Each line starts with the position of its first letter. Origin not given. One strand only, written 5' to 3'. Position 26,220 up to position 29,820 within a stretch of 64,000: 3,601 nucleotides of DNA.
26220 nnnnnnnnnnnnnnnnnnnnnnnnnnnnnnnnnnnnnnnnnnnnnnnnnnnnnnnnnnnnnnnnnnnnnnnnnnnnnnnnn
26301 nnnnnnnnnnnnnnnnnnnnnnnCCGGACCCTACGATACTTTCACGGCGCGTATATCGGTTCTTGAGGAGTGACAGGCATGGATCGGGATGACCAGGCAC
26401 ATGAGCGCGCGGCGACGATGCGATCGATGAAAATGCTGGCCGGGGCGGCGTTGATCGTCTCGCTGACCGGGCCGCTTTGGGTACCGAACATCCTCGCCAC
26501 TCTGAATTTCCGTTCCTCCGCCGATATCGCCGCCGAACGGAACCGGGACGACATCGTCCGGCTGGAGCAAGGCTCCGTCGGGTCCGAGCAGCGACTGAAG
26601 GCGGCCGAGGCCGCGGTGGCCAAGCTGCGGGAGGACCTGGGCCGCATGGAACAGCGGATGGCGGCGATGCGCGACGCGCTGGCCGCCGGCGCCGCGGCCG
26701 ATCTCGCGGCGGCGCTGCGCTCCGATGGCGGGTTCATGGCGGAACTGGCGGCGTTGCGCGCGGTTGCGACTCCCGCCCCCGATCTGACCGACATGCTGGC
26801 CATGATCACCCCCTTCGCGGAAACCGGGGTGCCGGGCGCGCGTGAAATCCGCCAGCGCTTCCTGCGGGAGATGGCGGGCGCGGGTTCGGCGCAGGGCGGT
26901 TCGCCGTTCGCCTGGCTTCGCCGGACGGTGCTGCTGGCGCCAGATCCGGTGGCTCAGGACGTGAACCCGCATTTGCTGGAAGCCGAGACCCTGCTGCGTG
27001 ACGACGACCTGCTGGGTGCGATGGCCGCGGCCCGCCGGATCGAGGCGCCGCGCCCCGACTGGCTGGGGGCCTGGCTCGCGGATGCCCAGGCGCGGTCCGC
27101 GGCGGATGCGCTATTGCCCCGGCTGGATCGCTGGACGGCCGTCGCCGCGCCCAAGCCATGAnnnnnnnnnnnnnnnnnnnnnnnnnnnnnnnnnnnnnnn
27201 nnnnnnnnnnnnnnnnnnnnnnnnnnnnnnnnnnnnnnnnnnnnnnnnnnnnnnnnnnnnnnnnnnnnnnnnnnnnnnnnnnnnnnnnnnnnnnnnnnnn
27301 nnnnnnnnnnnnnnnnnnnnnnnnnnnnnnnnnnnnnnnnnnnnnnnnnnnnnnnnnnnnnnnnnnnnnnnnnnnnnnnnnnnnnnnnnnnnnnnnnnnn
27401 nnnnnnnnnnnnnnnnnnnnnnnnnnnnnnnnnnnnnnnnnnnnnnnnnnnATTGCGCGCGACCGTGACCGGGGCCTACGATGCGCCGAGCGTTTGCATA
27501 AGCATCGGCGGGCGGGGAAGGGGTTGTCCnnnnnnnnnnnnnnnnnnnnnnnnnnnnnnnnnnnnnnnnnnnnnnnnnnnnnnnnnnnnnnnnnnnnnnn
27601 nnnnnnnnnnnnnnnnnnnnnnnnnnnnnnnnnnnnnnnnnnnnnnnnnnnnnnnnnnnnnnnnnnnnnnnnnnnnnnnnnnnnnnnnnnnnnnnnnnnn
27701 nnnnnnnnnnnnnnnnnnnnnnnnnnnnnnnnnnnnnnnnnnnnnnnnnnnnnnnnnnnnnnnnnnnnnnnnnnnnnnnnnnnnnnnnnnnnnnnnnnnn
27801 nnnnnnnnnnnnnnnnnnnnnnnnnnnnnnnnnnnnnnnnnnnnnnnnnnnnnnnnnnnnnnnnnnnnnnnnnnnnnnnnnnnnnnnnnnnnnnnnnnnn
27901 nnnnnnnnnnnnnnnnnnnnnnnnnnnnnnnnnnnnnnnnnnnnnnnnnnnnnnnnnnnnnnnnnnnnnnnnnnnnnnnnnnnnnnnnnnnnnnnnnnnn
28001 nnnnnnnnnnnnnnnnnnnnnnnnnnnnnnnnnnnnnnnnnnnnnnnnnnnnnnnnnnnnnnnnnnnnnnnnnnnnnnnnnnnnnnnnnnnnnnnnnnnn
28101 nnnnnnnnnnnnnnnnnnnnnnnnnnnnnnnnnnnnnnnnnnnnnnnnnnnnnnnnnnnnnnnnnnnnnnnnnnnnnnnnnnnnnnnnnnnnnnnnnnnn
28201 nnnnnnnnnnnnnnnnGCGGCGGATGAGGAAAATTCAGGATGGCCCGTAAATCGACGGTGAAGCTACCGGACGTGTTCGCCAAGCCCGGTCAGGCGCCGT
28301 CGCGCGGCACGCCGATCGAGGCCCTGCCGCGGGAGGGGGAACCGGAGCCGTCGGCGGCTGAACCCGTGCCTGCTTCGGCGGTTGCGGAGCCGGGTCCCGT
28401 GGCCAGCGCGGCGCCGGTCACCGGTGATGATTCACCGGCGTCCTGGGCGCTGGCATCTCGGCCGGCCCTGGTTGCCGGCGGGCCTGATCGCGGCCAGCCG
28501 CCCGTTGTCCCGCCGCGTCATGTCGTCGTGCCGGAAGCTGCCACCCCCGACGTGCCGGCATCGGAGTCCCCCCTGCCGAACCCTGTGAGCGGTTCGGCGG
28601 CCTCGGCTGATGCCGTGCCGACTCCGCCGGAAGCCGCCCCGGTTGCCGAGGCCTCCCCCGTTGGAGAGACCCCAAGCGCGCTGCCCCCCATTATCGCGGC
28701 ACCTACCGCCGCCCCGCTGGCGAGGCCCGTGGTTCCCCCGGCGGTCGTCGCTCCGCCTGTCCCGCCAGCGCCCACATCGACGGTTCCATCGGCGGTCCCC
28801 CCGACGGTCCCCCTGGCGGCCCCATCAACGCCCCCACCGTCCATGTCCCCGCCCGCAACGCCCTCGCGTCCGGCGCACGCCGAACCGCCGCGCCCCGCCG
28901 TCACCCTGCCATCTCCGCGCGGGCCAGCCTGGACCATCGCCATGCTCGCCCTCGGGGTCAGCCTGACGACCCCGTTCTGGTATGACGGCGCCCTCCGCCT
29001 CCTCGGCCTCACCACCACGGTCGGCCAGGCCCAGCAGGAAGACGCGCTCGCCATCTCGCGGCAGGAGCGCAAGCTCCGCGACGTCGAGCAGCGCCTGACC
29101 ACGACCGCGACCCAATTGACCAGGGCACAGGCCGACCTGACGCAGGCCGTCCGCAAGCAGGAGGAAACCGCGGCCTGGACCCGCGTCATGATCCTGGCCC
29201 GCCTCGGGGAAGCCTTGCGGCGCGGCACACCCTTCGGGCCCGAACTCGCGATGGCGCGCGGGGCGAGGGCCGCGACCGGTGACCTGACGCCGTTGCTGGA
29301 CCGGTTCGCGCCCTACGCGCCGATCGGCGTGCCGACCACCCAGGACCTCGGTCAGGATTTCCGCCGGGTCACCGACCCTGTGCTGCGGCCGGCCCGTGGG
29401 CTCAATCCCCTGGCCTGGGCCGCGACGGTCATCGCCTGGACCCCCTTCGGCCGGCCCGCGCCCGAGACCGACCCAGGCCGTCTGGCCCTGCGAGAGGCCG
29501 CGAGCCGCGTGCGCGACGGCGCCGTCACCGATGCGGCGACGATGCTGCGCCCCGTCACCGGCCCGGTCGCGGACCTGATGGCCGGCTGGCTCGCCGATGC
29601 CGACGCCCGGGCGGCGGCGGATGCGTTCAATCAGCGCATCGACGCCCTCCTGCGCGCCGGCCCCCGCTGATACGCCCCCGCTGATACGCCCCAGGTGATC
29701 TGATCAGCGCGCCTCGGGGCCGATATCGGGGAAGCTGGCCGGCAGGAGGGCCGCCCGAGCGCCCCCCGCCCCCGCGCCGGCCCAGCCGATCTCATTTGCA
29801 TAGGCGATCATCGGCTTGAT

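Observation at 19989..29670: Three mitofilin/Mic60-like paralogues within 10 kb, outside the usual heme-biosynthesis locus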

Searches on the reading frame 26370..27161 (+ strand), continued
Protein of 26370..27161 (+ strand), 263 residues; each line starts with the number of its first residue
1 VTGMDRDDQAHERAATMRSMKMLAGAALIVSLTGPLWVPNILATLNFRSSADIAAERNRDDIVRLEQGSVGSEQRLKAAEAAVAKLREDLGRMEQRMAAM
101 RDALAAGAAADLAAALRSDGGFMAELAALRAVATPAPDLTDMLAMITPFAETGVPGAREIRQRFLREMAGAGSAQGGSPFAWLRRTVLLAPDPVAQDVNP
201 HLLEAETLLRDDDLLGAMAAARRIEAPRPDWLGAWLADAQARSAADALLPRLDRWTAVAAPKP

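Call 89: find_related_loci(query=A5, collection=genome_contigs, flank=2000)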
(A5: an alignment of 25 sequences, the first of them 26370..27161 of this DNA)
Query A5 (263 aa) in genome_contigs; peptide patterns used: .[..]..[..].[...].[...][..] (x = any residue, [..] = any of these).
3 stretches matched a pattern; 2 encode a relative of the query (tblastn E <= 1e-3); 1 distinct loci.
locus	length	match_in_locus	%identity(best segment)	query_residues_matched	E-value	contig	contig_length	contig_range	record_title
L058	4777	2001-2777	71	1-258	2e-95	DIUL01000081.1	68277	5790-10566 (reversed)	MAG TPA_asm: Acetobacteraceae bacterium UBA6159 UBA6159_contig_58620, whole genome shotgun sequence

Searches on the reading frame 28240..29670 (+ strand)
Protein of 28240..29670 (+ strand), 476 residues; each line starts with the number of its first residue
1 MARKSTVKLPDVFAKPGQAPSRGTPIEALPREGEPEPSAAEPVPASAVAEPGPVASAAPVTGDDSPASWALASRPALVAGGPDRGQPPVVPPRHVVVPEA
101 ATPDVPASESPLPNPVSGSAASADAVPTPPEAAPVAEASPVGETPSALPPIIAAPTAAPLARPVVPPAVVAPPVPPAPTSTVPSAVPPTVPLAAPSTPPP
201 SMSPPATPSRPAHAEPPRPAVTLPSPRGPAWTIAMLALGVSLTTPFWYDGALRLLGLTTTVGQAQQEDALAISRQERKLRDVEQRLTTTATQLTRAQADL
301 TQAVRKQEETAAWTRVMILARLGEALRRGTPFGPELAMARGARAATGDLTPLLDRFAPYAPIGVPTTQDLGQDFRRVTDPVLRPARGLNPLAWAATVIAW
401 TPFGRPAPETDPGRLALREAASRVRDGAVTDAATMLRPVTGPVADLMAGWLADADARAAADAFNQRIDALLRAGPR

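Call 3: search_protein_families(library=pfam, proteins=[window:28240-29670:+], max_evalue=10)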
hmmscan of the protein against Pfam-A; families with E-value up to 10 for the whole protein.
window:28240-29670:+ (476 aa): 0 families

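Call 4: search_protein_families(library=ncbifam, proteins=[window:28240-29670:+], max_evalue=10)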
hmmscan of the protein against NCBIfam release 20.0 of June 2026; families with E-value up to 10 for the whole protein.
window:28240-29670:+ (476 aa): 1 family
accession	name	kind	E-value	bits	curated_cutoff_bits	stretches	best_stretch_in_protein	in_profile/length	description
NF005606.0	PRK07352.1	equivalog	0.024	14.4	137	1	276-308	57-89/175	F0F1 ATP synthase subunit B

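Call 19: find_homologous_proteins(query=window:28240-29670:+, region=225-476)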
Query window:28240-29670:+, residues 225-476 (252 aa): 13 proteins with E <= 0.001 among 8000 candidates.
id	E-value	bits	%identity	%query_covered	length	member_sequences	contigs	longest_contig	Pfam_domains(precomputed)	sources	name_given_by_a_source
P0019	6.4e-152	522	97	100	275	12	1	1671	-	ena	-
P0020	4.1e-151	519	97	100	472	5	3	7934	-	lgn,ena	-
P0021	1.2e-111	390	73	98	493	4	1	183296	-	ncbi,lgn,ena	-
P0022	3.2e-108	379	70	96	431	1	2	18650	-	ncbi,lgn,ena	-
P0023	2.2e-91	324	66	93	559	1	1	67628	-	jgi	-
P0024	2.7e-90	320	65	98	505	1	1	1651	-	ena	-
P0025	1.5e-89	318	63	93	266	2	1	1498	-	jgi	-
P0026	6.4e-85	303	61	98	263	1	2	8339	-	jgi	jgi:hypothetical protein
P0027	1.6e-84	301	60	93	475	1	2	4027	-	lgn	-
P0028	3.7e-79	284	58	97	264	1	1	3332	-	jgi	-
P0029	5.0e-75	270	58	96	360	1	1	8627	-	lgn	-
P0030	8.4e-75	270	52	99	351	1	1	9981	-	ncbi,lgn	-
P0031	1.7e-68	249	55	89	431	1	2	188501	-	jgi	jgi:hypothetical protein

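Call 41: find_encoding_contigs(protein=P0031, flank=10000, max_places=1)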
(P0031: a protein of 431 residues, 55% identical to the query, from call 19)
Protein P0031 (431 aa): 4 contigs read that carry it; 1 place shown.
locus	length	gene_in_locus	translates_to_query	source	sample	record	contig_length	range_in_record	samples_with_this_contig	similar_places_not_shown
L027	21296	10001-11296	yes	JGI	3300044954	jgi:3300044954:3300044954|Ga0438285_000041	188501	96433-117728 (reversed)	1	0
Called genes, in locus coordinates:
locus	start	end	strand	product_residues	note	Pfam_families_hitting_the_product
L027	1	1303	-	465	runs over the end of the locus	PF03972:MmgE_PrpD_N, PF19305:MmgE_PrpD_C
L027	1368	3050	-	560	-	PF08885:GSCFA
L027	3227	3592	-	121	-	-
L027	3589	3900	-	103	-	PF10135:Rod-binding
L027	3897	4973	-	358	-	PF02119:FlgI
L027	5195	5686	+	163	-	PF10768:FliX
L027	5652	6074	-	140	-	PF01575:MaoC_dehydratas, PF13452:FAS1_DH_region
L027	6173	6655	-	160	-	PF01575:MaoC_dehydratas (faint), PF13452:FAS1_DH_region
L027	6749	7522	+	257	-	PF00149:Metallophos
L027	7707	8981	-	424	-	PF07498:Rho_N, PF07497:Rho_RNA_bind, PF00006:ATP-synt_ab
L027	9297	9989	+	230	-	PF01656:CbiA, PF09140:MipZ (weak), PF13614:AAA_31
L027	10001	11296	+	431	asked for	-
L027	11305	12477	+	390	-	PF02771:Acyl-CoA_dh_N (weak), PF00441:Acyl-CoA_dh_1 (weak), PF08028:Acyl-CoA_dh_2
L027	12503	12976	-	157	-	PF01980:TrmO_N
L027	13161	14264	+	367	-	PF02746:MR_MLE_N, PF13378:MR_MLE_C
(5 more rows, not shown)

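Call 42: find_encoding_contigs(protein=P0021, flank=10000, max_places=1)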
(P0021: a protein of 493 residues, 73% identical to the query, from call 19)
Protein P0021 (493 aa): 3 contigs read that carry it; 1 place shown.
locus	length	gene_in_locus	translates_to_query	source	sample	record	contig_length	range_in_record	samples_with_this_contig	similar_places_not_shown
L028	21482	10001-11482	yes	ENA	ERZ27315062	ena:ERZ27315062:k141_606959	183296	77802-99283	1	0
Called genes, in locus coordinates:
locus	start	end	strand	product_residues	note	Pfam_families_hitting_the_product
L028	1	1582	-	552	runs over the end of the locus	PF25973:BSH_CzcB (faint)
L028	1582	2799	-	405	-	-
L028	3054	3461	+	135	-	PF20134:DUF6524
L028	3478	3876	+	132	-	PF20134:DUF6524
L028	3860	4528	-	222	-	-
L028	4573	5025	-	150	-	-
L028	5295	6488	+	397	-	-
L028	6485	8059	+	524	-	PF00005:ABC_tran, PF13304:AAA_21 (faint), PF02405:MlaE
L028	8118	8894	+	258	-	-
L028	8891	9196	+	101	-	-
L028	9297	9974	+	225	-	PF01656:CbiA, PF02374:ArsA_ATPase (faint), PF07015:VirC1 (weak), PF09140:MipZ, PF10609:ParA (faint), PF13614:AAA_31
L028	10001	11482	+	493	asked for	-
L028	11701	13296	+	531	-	-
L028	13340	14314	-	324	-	PF00296:Bac_luciferase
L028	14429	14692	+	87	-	-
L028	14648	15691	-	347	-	PF00296:Bac_luciferase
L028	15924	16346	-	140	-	PF02823:ATP-synt_DE_N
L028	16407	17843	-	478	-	PF02874:ATP-synt_ab_N, PF00006:ATP-synt_ab, PF22919:ATP-synt_VA_C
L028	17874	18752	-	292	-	PF00231:ATP-synt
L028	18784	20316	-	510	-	PF02874:ATP-synt_ab_N, PF00006:ATP-synt_ab, PF00306:ATP-synt_ab_C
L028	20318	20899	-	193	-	PF00213:OSCP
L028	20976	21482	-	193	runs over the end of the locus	PF03167:UDG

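Call 84: search_protein_families(library=pfam, proteins=[L028:8891-9196:+], max_evalue=10)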
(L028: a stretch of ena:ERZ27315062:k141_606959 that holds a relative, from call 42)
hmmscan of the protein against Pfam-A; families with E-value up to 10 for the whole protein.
L028:8891-9196:+ (101 aa): 0 families

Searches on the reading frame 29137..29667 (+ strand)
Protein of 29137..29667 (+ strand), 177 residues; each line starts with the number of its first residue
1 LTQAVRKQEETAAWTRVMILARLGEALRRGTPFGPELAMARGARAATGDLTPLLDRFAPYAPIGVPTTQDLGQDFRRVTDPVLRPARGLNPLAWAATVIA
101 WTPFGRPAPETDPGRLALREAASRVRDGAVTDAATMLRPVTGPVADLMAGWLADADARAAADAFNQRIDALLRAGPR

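Call 75: predict_structure(alignment_id=A6)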
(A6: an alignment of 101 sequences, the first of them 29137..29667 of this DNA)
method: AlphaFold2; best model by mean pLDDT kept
length: 177 residues; sequences in the alignment: 101
mean_pLDDT: 91.9   pTM: 0.83
mean pLDDT of the five models: 91.9, 91.4, 91.3, 90.9, 90.5
residues with pLDDT >= 90: 145; 70-90: 17; 50-70: 15; < 50: 0
segments of 3 or more residues with pLDDT < 50: none
pLDDT, mean of each block of 10 residues (from residue 1): 94 96 98 98 95 98 98 97 72 68 73 94 98 98 96 98 97 85
secondary structure, 60 per line:
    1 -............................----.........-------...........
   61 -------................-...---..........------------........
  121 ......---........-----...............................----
elements in order: H2-29 H34-42 H50-60 H68-83 H91-100 H113-126 H130-137 H143-173

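Call 78: fold_search(model_id=the predicted structure, library=pdb)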
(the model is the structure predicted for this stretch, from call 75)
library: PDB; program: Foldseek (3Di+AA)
matches with E <= 10: 194; with E <= 0.001: 0
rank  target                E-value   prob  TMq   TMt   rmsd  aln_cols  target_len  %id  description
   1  8dt0_A                5.4e-01  0.09  0.14  0.17  20.4       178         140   17  Scaffolding protein functional sites using deep learning (released 2022-08-10)
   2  6tyi_A                6.6e-01  0.12  0.19  0.16  22.3       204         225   16  ExbB-ExbD complex in MSP1E3D1 nanodisc (released 2019-10-16)
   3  9div_C                8.8e-01  0.14  0.19  0.21  18.6       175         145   15  The crystal structure of de novo designed ChuA binding protein C8 (released 2025-05-21)
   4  9h4g_B                8.8e-01  0.12  0.21  0.12  23.4       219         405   17  trans-aconitate decarboxylase Tad1-R360A binding with trans-aconitate (released 2025-03-19)
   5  5sv0_A                8.8e-01  0.10  0.19  0.15  22.8       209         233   16  Structure of the ExbB/ExbD complex from E. coli at pH 7.0 (released 2016-09-28)
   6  9h4g_A                9.2e-01  0.12  0.20  0.11  23.6       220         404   15  trans-aconitate decarboxylase Tad1-R360A binding with trans-aconitate (released 2025-03-19)
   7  5j5k                  9.7e-01  0.11  0.18  0.20  21.2       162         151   15  CRYSTAL STRUCTURE OF AFMP4P IN COMPLEX WITH PALMITIC ACID (released 2017-04-05)
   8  2gmy_D                1.0e+00  0.13  0.20  0.23  13.8       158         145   17  Crystal Structure of a Protein of Unknown Function ATU0492 from Agrobacterium tumefaciens, Putative Antioxidant Defenc (released 2006-05-09)
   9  8tn1_A                1.1e+00  0.09  0.16  0.18  19.1       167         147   16  De novo designed protein binds poly ADP ribose polymerase inhibitors (PARPi) - apo (released 2024-04-24)
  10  5dko                  1.1e+00  0.08  0.19  0.15  19.1       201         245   11  The structure of Escherichia coli ZapD (released 2016-04-13)
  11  5vjs                  1.2e+00  0.12  0.21  0.21  25.5       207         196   14  De Novo Photosynthetic Reaction Center Protein Equipped with Heme B, a synthetic Zn porphyrin, and Zn(II) cations (released 2018-04-25)
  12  5j5l                  1.3e+00  0.09  0.18  0.20  19.9       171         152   14  CRYSTAL STRUCTURE OF AFMP4P IN COMPLEX WITH ARACHIDONIC ACID (released 2017-04-05)
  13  2gmy_A                1.4e+00  0.11  0.20  0.23  13.8       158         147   17  Crystal Structure of a Protein of Unknown Function ATU0492 from Agrobacterium tumefaciens, Putative Antioxidant Defenc (released 2006-05-09)
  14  7yqc_A                1.5e+00  0.06  0.15  0.15  23.9       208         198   11  EM structure of human PA28gamma (released 2022-09-21)
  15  8e2i_E                1.6e+00  0.15  0.23  0.23  17.9       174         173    9  Cryo-EM structure of BIRC6/Smac (released 2023-02-15)
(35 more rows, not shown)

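Call 79: search_solved_structures(query=A6, max_evalue=10, show_alignments=2)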
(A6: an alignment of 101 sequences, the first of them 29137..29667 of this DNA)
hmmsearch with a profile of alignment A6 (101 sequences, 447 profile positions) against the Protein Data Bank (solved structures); distinct sequences matched with E-value up to 10: 513 (the best 60 are shown).
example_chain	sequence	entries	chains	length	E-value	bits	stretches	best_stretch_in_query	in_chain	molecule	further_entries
6gaj_A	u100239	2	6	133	1.5e-07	34.1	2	173-243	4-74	Outer capsid protein sigma-1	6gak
6gao_A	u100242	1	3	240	4.3e-07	32.6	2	183-243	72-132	Outer capsid protein sigma-1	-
7pv1_A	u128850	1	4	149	7.5e-07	31.8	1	346-422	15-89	MICOS complex subunit MIC60 fused to MIC19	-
9rgw_A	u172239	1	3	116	2.6e-06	30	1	168-245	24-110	sc-apCC3-CW2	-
6gap_A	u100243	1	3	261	4.9e-06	29.1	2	183-245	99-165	Outer capsid protein sigma-1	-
4lin_A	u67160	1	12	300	6e-06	28.9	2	183-259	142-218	Tail needle protein gp26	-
9rgy_A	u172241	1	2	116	1.5e-05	27.6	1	169-245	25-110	sc-apCC3-CW-0NTT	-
8qox_B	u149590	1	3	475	1.7e-05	27.4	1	171-246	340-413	Conserved membrane protein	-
9tlt_A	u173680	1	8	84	1.8e-05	27.3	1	171-239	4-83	Sc-apCC-2-KLHL20-4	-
9rgx_A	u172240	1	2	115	5.8e-05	25.6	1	168-245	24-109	sc-apCC3-ACW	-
3c9i_A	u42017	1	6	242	8.9e-05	25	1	170-259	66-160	Tail needle protein gp26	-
4zkp_A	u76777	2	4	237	0.0001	24.8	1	170-259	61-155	Tail needle protein gp26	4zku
2poh_A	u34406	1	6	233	0.00011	24.7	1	170-259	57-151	Head completion protein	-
9rgv_A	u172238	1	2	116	0.00011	24.7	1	168-245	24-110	sc-apCC3-CW1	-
4zxq_A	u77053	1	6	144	0.00029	23.3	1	169-245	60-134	Tail needle protein gp26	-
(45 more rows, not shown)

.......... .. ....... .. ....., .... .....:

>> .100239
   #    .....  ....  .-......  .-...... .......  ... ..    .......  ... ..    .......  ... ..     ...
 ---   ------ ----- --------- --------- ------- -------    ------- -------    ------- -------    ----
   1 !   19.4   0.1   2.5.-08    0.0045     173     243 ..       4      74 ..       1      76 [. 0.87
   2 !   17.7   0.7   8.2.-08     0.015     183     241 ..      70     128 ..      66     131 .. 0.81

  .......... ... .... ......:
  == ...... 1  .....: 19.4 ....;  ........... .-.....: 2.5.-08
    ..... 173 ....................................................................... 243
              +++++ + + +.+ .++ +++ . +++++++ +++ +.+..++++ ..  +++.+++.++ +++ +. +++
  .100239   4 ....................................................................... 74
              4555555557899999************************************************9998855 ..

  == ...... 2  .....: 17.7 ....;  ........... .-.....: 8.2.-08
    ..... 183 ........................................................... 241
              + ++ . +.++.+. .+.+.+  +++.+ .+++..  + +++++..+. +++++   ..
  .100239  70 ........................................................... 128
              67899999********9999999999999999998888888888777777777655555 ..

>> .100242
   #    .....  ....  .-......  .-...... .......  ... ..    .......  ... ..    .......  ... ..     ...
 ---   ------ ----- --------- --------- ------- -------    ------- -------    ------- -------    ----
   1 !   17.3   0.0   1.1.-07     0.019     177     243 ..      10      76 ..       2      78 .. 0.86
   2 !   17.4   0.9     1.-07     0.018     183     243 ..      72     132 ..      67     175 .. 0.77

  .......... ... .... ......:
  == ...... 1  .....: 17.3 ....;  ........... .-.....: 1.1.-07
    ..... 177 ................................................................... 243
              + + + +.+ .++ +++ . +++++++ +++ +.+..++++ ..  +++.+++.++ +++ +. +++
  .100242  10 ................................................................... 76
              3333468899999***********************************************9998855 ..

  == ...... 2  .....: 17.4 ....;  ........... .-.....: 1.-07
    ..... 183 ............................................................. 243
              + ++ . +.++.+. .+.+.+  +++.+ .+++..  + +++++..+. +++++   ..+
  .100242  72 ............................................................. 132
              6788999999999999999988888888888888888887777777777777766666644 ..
